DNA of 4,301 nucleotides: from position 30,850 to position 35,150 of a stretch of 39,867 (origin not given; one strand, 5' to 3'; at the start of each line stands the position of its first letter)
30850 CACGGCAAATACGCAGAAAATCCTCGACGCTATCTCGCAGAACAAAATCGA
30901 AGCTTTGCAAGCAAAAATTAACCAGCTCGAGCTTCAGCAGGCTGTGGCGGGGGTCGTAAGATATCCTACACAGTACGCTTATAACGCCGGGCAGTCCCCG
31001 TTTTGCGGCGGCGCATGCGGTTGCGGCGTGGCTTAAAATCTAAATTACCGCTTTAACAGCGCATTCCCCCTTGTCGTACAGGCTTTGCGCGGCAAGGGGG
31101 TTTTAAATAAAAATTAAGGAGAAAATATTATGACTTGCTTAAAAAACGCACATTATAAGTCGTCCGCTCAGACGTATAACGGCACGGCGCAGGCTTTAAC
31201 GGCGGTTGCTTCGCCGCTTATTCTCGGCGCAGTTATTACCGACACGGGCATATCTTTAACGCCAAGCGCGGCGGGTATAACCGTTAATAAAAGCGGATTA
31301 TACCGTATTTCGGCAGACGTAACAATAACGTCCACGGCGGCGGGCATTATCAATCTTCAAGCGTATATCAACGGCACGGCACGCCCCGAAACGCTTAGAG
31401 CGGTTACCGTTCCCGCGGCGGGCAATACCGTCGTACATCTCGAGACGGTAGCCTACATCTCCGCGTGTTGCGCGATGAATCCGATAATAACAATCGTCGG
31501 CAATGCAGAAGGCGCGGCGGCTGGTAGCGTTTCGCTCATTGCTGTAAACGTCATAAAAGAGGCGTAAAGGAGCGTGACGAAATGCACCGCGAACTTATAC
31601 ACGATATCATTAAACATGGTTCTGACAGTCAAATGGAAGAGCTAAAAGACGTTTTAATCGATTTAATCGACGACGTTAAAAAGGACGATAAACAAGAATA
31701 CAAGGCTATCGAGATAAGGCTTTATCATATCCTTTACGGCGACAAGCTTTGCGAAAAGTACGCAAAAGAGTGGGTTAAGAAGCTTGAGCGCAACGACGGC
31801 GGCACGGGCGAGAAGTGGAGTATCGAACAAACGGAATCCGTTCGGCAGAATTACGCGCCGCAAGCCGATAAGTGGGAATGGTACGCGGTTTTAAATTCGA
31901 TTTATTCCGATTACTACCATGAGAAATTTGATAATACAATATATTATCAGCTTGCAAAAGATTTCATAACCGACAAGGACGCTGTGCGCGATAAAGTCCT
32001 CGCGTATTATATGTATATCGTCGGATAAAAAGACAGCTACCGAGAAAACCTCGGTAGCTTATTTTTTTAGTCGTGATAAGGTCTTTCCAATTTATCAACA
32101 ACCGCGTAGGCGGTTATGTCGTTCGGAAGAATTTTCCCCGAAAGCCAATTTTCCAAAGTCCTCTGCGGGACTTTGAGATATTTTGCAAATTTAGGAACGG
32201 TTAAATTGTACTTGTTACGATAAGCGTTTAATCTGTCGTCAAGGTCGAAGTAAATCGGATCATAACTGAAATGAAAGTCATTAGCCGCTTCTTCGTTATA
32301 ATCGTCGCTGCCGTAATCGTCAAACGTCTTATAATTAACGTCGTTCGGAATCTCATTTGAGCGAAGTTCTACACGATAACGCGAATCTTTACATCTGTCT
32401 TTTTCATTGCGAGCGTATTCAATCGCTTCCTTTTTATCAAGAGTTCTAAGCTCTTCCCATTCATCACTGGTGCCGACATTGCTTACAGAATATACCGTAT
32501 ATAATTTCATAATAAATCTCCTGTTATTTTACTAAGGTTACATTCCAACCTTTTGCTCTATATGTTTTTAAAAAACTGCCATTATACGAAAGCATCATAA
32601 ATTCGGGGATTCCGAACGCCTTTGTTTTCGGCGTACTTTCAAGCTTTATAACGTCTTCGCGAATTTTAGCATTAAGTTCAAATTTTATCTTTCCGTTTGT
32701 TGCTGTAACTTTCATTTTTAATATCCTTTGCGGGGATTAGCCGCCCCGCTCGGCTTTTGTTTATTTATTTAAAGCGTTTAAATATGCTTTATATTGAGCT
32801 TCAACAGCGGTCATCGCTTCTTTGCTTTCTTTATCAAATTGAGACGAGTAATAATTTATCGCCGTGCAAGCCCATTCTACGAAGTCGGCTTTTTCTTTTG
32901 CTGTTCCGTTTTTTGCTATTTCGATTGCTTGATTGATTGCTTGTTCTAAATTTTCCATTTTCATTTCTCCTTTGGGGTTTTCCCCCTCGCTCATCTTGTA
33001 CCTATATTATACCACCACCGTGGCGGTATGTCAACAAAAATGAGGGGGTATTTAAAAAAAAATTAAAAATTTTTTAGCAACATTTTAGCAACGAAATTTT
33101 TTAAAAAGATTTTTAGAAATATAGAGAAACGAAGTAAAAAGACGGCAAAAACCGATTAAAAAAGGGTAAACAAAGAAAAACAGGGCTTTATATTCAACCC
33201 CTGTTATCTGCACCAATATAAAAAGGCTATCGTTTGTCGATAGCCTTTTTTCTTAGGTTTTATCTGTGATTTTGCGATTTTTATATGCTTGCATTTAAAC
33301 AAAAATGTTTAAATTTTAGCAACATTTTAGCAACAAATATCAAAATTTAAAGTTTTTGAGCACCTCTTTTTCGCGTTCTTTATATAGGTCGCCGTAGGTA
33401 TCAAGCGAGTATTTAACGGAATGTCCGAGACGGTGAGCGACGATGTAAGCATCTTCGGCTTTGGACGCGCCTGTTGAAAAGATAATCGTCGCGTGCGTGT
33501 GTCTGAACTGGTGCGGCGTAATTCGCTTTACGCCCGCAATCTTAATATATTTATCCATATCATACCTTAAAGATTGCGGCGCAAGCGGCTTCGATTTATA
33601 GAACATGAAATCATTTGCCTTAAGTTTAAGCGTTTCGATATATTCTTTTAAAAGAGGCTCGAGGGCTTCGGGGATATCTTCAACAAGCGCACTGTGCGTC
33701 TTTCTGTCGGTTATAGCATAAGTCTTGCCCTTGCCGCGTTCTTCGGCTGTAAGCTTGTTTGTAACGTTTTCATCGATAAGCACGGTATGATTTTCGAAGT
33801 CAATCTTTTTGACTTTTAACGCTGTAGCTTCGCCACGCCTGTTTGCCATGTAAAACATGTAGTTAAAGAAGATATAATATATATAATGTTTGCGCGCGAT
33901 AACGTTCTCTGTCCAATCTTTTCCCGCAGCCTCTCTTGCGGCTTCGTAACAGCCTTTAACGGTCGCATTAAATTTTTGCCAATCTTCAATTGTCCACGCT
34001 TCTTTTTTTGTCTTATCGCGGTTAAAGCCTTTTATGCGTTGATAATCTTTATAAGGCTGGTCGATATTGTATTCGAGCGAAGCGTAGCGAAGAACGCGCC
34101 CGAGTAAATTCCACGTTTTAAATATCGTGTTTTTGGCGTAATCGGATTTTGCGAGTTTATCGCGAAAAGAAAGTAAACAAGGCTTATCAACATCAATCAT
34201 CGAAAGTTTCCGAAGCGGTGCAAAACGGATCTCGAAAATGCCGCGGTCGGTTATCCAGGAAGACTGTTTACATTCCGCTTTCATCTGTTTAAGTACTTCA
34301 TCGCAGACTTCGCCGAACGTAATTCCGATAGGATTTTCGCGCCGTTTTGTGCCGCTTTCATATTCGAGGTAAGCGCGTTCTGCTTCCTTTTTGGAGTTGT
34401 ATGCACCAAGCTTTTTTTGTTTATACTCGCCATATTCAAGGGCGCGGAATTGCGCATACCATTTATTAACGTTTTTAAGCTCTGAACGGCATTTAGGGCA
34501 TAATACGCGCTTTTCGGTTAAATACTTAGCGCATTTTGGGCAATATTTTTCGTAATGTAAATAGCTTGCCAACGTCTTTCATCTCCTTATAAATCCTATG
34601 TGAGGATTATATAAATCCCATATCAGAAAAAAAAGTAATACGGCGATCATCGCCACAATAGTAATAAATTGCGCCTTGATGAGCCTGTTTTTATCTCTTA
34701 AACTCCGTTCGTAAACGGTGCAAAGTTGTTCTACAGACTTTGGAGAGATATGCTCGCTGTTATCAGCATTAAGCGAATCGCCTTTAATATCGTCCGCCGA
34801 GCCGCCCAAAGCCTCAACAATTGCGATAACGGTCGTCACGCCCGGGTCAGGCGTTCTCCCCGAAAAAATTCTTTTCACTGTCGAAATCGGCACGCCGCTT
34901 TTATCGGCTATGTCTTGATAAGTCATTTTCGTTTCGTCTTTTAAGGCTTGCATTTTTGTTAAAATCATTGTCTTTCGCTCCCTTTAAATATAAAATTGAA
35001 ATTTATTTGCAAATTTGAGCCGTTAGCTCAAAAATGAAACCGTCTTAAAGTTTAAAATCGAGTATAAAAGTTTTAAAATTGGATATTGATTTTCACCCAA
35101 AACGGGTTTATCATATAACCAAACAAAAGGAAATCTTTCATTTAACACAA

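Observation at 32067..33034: attP-proximal three-gene operon behind a perfect consensus promoter with a built-in operator: candidate toxin-antitoxin or defence module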

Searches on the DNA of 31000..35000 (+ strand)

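Call 8: search_dna_similar(query=window:31000-35000:+, collection=phages, mode=distant)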
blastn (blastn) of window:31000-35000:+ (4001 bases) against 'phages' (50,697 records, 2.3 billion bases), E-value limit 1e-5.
No match.

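Call 78: search_rna_families(source=window, start=31900, end=33500, threshold=evalue, max_evalue=1)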
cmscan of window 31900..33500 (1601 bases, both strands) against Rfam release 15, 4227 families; matches with E-value up to 1: 7.
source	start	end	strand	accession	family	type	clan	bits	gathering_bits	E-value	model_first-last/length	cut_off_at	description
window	33183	33257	+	RF02056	STnc390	Gene; sRNA;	-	34.9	50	1.7e-05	1-60/60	no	Salmonella sRNA STnc390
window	33179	33258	+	RF00115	McaS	Gene; sRNA;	CL00106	23.9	42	0.17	1-96/96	no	McaS/IsrA RNA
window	33217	33320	-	RF01859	Phe_leader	Cis-reg; leader;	-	23.4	55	0.43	1-125/125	no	Phenylalanine leader peptide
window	33213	33351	-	RF02053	STnc430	Gene; sRNA;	-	22.5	47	0.97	1-162/162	no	Enterobacterial sRNA STnc430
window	32016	32076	+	RF04046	mir-2154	Gene; miRNA;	-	22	70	0.57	1-97/97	no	mir-2154 microRNA precursor family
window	32000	32069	+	RF02058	STnc400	Gene;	-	21.4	80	0.34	1-125/125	no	Gammaproteobacterial sRNA STnc400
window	33260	33395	+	RF02614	BSR1073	Gene; sRNA;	-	15.7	241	0.32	1-196/196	no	Brucella sRNA 1073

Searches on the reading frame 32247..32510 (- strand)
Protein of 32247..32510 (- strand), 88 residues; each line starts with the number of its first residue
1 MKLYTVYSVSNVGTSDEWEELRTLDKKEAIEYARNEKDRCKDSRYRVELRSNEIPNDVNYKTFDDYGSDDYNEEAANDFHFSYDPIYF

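Call 76: predict_structure(alignment_id=A3)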
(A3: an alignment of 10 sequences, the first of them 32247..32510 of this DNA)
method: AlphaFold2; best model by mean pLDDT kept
length: 88 residues; sequences in the alignment: 10
mean_pLDDT: 75.3   pTM: 0.62
mean pLDDT of the five models: 75.3, 73.7, 70.0, 67.8, 66.5
residues with pLDDT >= 90: 0; 70-90: 71; 50-70: 12; < 50: 5
segments of 3 or more residues with pLDDT < 50: 81-84
pLDDT, mean of each block of 10 residues (from residue 1): 81 77 84 84 80 73 78 66 49
secondary structure, 60 per line:
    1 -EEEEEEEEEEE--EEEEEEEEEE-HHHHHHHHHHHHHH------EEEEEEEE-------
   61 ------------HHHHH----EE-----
elements in order: E2-12 E15-24 H26-39 E46-53 H73-77

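Call 81: fold_search(model_id=the predicted structure, library=pdb)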
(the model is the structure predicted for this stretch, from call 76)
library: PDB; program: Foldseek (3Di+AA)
matches with E <= 10: 150; with E <= 0.001: 0
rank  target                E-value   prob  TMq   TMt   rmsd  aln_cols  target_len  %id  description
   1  4iit_B                1.0e+00  0.47  0.33  0.42   3.6        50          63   26  The Phenylacetyl-CoA monooxygenase PaaABC subcomplex with phenylacetyl-CoA (released 2013-11-06)
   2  3egr_A                1.4e+00  0.38  0.33  0.42   3.6        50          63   20  CRYSTAL STRUCTURE OF A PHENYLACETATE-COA OXYGENASE SUBUNIT PAAB (REUT_A2307) FROM RALSTONIA EUTROPHA JMP134 AT 2.65 A  (released 2008-09-30)
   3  8tzz_A                1.7e+00  0.09  0.19  0.03   7.6        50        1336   18  SpG Cas9 with NGC PAM DNA target (released 2024-05-01)
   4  7qoi_FI               2.1e+00  0.06  0.18  0.04   8.4        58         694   10  Unique vertex of the phicrAss001 virion (released 2023-03-29)
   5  5tv5_B                2.2e+00  0.44  0.38  0.16   3.2        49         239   18  BioW from Aquifex aeoulicus (released 2016-12-07)
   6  8pw4_A                2.2e+00  0.08  0.24  0.24   6.3        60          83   17  Protein p6 from bacteriophage phi29, C-terminal delta20 truncated version (released 2024-01-17)
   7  6k8n_D                2.4e+00  0.38  0.32  0.05   2.2        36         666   17  Crystal structure of the Sulfolobus solfataricus topoisomerase III (released 2020-06-24)
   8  3egr_B                2.4e+00  0.25  0.33  0.43   3.5        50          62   18  CRYSTAL STRUCTURE OF A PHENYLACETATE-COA OXYGENASE SUBUNIT PAAB (REUT_A2307) FROM RALSTONIA EUTROPHA JMP134 AT 2.65 A  (released 2008-09-30)
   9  5g1f_B                2.5e+00  0.41  0.41  0.17   4.1        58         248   12  Crystal structure of the 6-carboxyhexanoate-CoA ligase (BioW)from Bacillus subtilis in complex with coenzyme A (released 2017-03-08)
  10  1wis_MODEL_1_A        2.5e+00  0.11  0.29  0.21   7.7        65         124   17  Solution structure of the fifth FNIII domain from human KIAA1514 protein (released 2005-07-19)
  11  6k8o_A                2.7e+00  0.35  0.32  0.05   2.0        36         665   17  Crystal structure of the Sulfolobus solfataricus topoisomerase III in complex with DNA (released 2020-06-24)
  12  9znf_AO               2.7e+00  0.12  0.26  0.32   4.9        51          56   14  Cryo-EM structure of the Methanosarcina acetivorans 70S ribosome in complex with SriA and SriB (released 2026-01-28)
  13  9jl2_A                2.7e+00  0.06  0.18  0.03   7.7        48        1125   14  Classical conformation for the spCas9 with gRNA and target DNA complex (released 2025-09-24)
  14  7t4u_A                2.7e+00  0.03  0.15  0.04   6.6        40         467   22  Crystal Structure of cGMP-dependent Protein Kinase (released 2023-06-14)
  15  7fao_A                2.8e+00  0.18  0.36  0.34   3.8        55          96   16  Top7 surface mutant K42A Q43A K46A K57S K58S, and I68R (released 2022-05-18)
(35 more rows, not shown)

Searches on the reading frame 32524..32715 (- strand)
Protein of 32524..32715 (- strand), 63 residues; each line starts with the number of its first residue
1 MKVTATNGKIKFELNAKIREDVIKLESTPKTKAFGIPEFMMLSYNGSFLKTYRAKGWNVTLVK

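Call 3: search_protein_families(library=pfam, proteins=[window:32524-32715:-], max_evalue=1)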
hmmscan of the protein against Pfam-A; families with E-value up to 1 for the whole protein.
window:32524-32715:- (63 aa): 0 families

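Call 4: search_protein_families(library=phrogs, proteins=[window:32524-32715:-], max_evalue=1)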
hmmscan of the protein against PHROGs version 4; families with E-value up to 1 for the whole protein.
window:32524-32715:- (63 aa): 0 families

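Call 5: search_protein_families(library=padloc, proteins=[window:32524-32715:-], max_evalue=1)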
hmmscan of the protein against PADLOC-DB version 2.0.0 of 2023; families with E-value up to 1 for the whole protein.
window:32524-32715:- (63 aa): 0 families

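Call 6: search_protein_families(library=ncbifam, proteins=[window:32524-32715:-], max_evalue=1)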
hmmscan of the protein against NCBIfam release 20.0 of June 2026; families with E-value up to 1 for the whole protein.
window:32524-32715:- (63 aa): 0 families

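Call 11: find_homologous_proteins(query=window:32524-32715:-)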
Query window:32524-32715:- (63 aa): 3 proteins with E <= 0.001 among 3 candidates.
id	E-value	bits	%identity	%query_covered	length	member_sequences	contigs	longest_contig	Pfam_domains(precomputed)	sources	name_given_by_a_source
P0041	3.9e-32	126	97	100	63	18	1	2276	-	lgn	-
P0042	5.8e-28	113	84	100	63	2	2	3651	-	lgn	-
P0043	1.6e-27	111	84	100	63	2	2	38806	-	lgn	-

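Call 51: find_encoding_contigs(protein=P0043, flank=5000, max_places=3)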
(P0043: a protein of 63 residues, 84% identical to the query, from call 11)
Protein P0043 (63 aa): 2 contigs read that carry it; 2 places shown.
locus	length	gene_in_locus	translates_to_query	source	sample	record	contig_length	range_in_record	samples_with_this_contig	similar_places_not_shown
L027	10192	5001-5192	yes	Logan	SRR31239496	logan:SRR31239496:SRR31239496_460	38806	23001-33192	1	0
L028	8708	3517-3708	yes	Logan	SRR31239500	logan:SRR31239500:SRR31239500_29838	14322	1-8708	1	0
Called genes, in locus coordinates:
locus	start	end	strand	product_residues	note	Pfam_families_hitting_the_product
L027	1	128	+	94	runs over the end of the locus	PF16079:Phage_holin_5_2 (faint)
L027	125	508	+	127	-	PF01844:HNH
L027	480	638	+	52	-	-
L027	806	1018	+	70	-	-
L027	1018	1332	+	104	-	-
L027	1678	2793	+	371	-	PF01555:N6_N4_Mtase (weak)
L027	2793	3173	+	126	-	-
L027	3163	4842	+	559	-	PF03354:TerL_ATPase (weak), PF20441:TerL_nuclease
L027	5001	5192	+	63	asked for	-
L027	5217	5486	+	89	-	-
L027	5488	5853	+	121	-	-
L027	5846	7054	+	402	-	PF00176:SNF2-rel_dom, PF00271:Helicase_C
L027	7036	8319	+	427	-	PF01507:PAPS_reduct (weak), PF11922:DUF3440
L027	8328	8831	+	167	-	PF02195:ParB_N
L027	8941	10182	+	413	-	PF04860:Phage_portal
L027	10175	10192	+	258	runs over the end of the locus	PF00574:CLP_protease, PF25145:NfeD1b_N (weak)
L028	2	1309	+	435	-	?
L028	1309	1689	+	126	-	-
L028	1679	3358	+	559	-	PF03354:TerL_ATPase (weak), PF20441:TerL_nuclease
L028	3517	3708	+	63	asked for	-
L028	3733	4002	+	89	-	-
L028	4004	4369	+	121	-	-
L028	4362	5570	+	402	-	PF00176:SNF2-rel_dom, PF00271:Helicase_C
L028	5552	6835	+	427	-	PF01507:PAPS_reduct (weak), PF11922:DUF3440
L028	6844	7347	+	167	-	PF02195:ParB_N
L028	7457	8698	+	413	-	PF04860:Phage_portal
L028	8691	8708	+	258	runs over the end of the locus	PF00574:CLP_protease, PF25145:NfeD1b_N (weak)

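Call 54: search_solved_structures(query=window:32524-32715:-, max_evalue=10)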
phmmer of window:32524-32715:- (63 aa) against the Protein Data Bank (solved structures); distinct sequences matched with E-value up to 10: 0.
